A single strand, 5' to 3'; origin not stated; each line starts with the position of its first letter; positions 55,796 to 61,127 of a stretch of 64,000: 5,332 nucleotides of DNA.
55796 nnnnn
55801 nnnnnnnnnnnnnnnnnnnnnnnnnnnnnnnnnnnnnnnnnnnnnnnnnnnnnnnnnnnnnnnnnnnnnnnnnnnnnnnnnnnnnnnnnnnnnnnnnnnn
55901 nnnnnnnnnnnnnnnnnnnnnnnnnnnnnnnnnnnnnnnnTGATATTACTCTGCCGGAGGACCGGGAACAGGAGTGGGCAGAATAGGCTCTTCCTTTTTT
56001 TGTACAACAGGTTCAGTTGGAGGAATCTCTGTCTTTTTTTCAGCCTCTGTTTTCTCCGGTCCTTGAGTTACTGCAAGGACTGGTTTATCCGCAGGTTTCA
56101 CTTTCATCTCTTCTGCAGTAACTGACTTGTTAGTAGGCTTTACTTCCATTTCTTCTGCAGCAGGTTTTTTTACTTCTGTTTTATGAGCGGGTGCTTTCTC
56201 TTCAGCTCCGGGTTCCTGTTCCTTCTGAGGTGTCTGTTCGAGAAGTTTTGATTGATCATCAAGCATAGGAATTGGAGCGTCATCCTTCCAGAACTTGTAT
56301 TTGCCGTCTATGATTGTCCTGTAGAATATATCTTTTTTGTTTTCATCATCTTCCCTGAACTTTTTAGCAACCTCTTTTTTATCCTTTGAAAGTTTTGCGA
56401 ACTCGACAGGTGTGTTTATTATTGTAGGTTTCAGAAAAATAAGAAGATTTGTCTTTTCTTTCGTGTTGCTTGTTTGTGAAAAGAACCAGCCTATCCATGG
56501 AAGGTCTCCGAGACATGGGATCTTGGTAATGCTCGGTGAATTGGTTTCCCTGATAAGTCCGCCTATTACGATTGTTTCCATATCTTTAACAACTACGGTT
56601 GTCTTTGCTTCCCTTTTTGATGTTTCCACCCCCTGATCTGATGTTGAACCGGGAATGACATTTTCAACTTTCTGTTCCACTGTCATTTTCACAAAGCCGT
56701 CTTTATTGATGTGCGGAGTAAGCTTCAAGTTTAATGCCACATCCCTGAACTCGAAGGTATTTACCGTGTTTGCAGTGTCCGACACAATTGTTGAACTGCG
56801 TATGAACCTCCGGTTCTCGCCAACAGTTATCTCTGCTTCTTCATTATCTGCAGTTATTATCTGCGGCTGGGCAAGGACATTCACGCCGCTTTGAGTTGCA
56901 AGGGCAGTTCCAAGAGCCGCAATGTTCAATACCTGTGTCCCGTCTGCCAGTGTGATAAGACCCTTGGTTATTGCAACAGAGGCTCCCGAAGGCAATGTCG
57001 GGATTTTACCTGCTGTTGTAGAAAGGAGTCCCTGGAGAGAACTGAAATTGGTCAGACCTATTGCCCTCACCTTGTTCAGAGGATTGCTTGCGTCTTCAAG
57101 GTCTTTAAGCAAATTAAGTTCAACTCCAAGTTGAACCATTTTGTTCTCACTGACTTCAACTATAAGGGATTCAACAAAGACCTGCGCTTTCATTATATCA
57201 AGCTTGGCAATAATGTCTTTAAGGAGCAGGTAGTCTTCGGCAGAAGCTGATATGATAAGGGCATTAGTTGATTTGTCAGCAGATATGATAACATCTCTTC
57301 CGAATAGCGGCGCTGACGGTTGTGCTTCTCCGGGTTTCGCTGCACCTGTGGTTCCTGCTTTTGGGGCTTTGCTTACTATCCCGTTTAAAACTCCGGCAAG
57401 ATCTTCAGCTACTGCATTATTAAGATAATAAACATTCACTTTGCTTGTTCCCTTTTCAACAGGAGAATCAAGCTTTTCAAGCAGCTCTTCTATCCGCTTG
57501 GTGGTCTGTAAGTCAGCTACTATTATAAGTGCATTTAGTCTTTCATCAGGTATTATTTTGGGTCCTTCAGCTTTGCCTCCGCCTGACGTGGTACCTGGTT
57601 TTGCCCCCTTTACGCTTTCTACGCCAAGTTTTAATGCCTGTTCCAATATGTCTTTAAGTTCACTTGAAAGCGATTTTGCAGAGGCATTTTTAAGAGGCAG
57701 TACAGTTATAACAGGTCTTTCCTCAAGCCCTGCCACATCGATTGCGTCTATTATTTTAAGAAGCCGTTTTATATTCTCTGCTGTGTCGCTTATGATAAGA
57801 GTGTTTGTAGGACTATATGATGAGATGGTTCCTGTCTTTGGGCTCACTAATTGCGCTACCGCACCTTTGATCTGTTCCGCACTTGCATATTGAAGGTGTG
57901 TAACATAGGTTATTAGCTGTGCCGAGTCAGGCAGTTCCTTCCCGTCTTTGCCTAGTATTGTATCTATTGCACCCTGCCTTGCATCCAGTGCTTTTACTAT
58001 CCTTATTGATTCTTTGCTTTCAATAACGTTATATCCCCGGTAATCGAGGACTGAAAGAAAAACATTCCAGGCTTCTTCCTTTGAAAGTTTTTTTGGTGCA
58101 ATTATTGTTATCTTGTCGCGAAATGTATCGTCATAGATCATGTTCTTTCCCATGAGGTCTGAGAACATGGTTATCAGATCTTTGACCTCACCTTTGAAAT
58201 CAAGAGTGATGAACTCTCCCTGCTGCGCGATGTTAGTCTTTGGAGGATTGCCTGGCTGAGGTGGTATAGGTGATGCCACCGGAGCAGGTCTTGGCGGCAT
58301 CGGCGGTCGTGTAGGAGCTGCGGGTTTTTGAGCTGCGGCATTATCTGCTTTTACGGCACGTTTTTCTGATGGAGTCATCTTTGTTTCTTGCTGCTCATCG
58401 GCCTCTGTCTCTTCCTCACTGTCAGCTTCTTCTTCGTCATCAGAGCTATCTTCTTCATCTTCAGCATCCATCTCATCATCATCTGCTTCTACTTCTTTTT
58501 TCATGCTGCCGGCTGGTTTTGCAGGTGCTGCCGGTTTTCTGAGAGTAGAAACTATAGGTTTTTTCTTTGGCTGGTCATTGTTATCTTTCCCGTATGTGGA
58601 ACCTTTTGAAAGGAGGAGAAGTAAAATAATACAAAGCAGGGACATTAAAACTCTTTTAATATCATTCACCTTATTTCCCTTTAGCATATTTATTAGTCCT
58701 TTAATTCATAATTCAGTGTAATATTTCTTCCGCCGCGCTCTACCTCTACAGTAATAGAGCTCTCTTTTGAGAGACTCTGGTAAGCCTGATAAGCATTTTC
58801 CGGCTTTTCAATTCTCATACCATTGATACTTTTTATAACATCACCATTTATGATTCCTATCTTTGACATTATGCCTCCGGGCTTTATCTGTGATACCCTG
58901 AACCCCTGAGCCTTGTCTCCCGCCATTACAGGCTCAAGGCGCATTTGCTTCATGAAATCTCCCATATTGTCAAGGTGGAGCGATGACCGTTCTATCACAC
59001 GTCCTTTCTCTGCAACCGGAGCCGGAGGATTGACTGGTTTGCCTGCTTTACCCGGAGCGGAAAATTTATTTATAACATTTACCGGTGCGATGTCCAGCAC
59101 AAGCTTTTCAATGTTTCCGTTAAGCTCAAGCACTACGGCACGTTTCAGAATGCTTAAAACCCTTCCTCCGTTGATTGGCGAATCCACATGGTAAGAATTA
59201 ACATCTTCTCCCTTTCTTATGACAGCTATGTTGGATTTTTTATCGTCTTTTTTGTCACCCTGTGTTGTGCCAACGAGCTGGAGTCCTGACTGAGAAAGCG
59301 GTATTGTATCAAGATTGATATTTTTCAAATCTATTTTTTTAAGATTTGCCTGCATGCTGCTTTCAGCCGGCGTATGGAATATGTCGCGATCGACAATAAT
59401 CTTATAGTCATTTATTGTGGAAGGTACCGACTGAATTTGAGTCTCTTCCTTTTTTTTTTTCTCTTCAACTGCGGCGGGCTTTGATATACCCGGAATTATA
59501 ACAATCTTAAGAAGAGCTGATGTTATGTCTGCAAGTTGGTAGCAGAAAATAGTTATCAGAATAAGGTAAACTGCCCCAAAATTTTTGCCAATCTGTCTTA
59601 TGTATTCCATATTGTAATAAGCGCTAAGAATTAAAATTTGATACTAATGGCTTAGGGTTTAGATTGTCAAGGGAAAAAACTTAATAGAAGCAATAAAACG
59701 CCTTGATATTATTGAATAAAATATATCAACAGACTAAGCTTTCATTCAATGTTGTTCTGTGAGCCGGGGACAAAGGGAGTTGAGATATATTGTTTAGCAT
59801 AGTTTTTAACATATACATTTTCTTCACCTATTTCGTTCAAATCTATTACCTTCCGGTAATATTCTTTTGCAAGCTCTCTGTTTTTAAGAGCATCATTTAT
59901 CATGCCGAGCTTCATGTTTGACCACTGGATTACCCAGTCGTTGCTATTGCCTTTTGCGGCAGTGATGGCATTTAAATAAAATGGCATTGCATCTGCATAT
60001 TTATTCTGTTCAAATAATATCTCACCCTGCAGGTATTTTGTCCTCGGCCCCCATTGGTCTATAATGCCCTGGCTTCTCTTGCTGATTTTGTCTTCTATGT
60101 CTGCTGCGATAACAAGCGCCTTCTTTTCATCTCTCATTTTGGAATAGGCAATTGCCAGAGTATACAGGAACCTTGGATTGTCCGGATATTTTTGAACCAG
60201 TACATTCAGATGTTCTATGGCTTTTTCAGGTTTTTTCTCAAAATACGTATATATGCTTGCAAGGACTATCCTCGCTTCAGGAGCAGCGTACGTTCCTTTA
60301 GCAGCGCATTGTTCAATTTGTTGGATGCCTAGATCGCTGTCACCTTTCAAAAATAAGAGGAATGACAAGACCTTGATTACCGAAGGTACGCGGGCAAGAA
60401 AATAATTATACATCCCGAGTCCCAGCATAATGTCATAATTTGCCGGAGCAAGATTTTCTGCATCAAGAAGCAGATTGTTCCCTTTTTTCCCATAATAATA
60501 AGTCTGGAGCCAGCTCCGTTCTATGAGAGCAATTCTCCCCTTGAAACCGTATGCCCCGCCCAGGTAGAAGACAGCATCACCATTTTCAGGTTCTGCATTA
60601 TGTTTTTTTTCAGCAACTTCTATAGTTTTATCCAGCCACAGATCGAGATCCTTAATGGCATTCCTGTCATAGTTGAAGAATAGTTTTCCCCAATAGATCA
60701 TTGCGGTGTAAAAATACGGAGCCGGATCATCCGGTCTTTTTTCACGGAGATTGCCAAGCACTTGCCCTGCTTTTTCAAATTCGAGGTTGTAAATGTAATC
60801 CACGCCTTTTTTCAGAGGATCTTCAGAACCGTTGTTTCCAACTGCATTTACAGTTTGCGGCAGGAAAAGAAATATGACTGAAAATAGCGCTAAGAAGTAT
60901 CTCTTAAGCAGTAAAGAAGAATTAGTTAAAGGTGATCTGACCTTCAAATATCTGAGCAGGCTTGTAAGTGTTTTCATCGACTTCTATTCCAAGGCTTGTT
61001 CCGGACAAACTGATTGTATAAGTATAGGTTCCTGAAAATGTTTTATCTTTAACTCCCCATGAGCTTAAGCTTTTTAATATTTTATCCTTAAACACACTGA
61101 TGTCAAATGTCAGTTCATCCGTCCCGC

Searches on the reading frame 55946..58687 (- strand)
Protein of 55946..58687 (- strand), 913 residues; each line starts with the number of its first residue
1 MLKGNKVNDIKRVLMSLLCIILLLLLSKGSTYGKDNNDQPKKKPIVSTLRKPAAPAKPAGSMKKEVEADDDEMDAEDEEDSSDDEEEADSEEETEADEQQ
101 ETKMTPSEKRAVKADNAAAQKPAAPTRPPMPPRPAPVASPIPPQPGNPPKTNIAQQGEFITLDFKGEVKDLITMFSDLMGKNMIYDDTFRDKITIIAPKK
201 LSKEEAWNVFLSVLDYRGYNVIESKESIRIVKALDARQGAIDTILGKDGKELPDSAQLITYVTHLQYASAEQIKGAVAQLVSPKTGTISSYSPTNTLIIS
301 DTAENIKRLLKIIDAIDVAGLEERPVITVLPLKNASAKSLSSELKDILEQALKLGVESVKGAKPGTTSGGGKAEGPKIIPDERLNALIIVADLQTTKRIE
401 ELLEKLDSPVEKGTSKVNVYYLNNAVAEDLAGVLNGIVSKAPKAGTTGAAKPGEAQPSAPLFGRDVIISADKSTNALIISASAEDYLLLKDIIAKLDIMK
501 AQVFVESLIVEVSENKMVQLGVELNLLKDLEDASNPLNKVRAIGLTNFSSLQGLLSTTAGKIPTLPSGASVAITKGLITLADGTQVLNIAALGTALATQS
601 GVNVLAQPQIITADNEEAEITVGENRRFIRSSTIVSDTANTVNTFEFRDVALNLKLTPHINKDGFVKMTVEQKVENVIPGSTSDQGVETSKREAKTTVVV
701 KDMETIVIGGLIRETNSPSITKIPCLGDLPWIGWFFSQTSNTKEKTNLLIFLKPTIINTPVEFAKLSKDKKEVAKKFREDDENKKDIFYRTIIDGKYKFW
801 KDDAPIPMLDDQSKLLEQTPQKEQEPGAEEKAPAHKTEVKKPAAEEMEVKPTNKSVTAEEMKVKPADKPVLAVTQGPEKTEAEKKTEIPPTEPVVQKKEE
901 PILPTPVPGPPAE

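Call 72: search_protein_families(library=pfam, proteins=[window:55946-58687:-], max_evalue=0.00001)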
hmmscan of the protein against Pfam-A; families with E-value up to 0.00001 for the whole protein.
window:55946-58687:- (913 aa): 3 families
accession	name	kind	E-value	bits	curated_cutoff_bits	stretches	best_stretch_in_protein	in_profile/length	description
PF00263.26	Secretin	-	4.6e-46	156.9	27.5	1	595-757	1-168/169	Bacterial type II and III secretion system protein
PF03958.22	Secretin_N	-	6.2e-41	138.9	28.2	3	328-410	2-67/69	Bacterial type II/III secretion system short domain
PF21305.2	type_II_gspD_N0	-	4.6e-15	55.7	27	1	167-230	7-71/71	GspD-like, N0 domain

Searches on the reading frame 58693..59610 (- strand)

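Call 72: search_protein_families(library=pfam, proteins=[window:58693-59610:-], max_evalue=0.00001)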
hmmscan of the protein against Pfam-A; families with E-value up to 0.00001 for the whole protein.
window:58693-59610:- (305 aa): 2 families
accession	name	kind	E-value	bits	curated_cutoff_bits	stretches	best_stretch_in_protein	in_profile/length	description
PF11356.14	T2SSC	-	5.6e-08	33.2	27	1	17-172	2-141/141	Type II secretion system protein C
PF13180.12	PDZ_2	-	1.7e-06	28.7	27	0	236-302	13-79/80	PDZ domain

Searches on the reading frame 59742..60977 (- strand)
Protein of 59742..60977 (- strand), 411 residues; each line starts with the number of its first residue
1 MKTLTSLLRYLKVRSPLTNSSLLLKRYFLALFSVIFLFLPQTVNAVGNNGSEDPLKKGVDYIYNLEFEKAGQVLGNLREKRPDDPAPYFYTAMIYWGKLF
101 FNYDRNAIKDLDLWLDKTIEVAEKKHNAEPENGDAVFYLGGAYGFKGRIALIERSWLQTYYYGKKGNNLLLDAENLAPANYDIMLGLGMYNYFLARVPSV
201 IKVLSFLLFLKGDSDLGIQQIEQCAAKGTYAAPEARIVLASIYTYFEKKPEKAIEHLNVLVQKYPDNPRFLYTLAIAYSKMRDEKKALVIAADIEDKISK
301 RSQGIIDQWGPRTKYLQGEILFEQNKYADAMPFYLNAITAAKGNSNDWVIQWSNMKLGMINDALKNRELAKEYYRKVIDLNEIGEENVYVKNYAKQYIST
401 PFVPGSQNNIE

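Call 72: search_protein_families(library=pfam, proteins=[window:59742-60977:-], max_evalue=0.00001)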
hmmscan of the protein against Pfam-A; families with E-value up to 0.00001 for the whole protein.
window:59742-60977:- (411 aa): 7 families
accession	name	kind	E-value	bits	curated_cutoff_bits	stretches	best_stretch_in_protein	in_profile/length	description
PF13181.12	TPR_8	-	1.3e-11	44.1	25.7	0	354-382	4-32/34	Tetratricopeptide repeat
PF07719.23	TPR_2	-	9.3e-10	38.3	27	0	356-381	6-31/34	Tetratricopeptide repeat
PF13174.12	TPR_6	-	2.7e-09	37.5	26.3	0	243-266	10-32/33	Tetratricopeptide repeat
PF14559.12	TPR_19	-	2.9e-09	37.6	25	0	247-294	4-51/68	Tetratricopeptide repeat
PF00515.34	TPR_1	-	1.3e-08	34.8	27.8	0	357-381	7-31/34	Tetratricopeptide repeat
PF13432.12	TPR_16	-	1.7e-08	35.2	32.7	0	314-344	34-64/65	Tetratricopeptide repeat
PF13428.12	TPR_14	-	1.6e-07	31.7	23.5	0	233-276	1-43/44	Tetratricopeptide repeat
